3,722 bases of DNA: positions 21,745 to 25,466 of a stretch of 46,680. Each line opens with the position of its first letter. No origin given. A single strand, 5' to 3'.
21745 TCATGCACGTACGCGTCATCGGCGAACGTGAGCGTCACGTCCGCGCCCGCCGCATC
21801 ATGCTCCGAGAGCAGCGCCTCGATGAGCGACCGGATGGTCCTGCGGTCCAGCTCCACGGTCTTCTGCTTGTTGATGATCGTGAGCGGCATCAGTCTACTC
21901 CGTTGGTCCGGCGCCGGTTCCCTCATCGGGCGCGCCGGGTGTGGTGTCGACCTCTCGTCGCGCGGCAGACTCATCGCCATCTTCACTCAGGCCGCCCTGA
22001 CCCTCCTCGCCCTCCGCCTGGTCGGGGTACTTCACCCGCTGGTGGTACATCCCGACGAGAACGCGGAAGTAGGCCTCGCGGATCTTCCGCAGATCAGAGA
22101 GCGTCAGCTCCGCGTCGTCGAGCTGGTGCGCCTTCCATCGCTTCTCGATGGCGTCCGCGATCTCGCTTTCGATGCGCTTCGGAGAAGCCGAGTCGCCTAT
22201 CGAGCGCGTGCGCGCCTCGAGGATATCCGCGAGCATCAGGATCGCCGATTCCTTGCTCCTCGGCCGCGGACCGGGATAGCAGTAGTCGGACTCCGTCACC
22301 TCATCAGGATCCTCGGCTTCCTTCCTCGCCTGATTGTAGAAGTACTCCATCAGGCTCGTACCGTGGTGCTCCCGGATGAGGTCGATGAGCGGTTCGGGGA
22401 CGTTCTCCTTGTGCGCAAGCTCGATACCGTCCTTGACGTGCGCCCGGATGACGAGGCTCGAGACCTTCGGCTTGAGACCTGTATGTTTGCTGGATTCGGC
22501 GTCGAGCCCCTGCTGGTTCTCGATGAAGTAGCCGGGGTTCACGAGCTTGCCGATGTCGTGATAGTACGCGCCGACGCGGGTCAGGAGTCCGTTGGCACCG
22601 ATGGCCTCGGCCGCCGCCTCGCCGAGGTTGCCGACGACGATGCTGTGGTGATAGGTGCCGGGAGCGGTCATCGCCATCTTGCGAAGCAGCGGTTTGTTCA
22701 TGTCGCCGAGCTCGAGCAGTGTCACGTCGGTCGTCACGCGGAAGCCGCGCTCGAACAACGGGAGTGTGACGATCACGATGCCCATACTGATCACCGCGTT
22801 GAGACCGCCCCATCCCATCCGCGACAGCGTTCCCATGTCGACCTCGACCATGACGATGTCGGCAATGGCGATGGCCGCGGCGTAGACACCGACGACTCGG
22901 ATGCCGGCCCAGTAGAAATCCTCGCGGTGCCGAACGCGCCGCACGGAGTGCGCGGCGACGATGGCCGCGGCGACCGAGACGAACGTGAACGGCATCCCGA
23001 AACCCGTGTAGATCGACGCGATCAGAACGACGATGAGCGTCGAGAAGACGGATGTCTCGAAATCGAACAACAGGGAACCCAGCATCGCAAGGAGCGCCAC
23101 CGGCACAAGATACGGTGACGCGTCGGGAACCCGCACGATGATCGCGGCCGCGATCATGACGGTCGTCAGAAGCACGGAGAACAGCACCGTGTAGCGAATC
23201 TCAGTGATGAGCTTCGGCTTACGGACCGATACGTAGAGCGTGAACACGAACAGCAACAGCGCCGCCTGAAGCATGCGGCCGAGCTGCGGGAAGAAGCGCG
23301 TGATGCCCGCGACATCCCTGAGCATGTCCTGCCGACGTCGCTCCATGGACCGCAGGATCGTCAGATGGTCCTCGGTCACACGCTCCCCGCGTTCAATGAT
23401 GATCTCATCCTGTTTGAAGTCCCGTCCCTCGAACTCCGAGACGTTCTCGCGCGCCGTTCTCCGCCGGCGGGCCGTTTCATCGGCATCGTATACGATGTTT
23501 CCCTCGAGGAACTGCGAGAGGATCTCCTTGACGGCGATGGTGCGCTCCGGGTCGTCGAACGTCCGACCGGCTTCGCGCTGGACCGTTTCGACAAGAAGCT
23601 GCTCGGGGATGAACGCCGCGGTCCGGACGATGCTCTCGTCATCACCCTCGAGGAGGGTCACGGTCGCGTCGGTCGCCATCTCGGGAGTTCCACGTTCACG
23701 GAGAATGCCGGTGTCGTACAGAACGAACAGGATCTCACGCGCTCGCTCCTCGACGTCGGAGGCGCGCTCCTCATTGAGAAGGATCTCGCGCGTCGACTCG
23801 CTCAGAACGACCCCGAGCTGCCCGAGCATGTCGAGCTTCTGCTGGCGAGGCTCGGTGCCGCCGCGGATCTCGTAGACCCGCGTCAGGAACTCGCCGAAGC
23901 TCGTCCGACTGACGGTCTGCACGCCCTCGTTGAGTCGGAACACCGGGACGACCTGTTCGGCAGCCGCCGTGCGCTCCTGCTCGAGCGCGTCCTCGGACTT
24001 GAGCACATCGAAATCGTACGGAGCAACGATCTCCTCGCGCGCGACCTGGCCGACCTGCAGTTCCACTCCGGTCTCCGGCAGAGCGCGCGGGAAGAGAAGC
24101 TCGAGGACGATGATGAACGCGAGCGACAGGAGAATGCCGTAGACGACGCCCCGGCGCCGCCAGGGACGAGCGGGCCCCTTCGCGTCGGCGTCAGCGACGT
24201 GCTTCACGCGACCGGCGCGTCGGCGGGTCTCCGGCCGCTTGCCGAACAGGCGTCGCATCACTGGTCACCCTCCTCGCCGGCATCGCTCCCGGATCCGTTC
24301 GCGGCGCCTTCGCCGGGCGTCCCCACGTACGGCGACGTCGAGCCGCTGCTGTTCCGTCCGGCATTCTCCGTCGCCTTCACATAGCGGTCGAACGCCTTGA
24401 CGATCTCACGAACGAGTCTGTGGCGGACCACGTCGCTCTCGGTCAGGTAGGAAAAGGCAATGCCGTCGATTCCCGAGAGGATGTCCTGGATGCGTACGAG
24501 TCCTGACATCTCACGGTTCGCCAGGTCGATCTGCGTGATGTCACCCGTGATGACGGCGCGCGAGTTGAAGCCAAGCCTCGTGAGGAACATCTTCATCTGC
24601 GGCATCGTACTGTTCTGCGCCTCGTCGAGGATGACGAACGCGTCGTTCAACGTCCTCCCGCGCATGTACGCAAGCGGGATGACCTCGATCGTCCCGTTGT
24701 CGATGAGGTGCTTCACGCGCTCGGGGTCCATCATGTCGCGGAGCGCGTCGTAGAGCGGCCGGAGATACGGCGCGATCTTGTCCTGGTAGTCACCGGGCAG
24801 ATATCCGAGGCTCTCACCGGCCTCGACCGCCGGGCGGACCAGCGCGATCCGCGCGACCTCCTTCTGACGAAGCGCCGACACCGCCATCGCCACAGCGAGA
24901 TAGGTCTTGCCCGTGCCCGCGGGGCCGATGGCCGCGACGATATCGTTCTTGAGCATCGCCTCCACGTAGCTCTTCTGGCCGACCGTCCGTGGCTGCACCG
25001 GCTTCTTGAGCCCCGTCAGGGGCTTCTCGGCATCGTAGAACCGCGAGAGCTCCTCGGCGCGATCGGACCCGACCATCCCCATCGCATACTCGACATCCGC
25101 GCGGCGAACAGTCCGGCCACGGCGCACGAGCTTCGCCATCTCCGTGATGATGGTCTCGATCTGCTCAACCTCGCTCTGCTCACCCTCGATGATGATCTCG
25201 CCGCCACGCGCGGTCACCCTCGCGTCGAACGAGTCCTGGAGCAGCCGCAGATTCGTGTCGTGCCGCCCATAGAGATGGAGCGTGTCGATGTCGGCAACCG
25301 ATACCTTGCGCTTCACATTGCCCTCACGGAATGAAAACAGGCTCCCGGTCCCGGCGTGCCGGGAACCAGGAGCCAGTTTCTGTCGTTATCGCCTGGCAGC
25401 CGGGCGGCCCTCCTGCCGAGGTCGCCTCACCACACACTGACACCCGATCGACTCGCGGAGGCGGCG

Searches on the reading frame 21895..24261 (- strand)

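Call 33: search_protein_families(library=pfam, proteins=[window:21895-24261:-], max_evalue=0.0001)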
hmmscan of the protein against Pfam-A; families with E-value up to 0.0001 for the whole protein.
window:21895-24261:- (788 aa): 3 families
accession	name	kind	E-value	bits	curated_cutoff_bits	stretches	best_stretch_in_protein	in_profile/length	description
PF07697.16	7TMR-HDED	-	2.7e-31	109.8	27.6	1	69-306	1-220/224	7TM-HD extracellular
PF07698.17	7TM-7TMR_HD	-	7.9e-31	107.9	29.4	1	324-511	2-190/190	7TM receptor with intracellular HD hydrolase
PF01966.28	HD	-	3.8e-16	59.9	22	1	536-683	1-115/116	HD domain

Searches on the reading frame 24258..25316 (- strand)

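Call 33: search_protein_families(library=pfam, proteins=[window:24258-25316:-], max_evalue=0.0001)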
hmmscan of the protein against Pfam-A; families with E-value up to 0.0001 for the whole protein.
window:24258-25316:- (352 aa): 4 families
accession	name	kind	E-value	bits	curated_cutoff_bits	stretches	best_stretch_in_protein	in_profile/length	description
PF02562.22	PhoH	-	4.4e-93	310.9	27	1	107-310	2-205/205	PhoH-like protein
PF13245.12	AAA_19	-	2.1e-08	34.8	25.1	1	114-263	1-129/134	AAA domain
PF13604.12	AAA_30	-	3.3e-07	30.7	27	1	112-263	4-128/191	AAA domain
PF01695.23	IstB_IS21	-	8e-06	25.9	24.1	1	122-151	90-119/238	IstB-like ATP binding protein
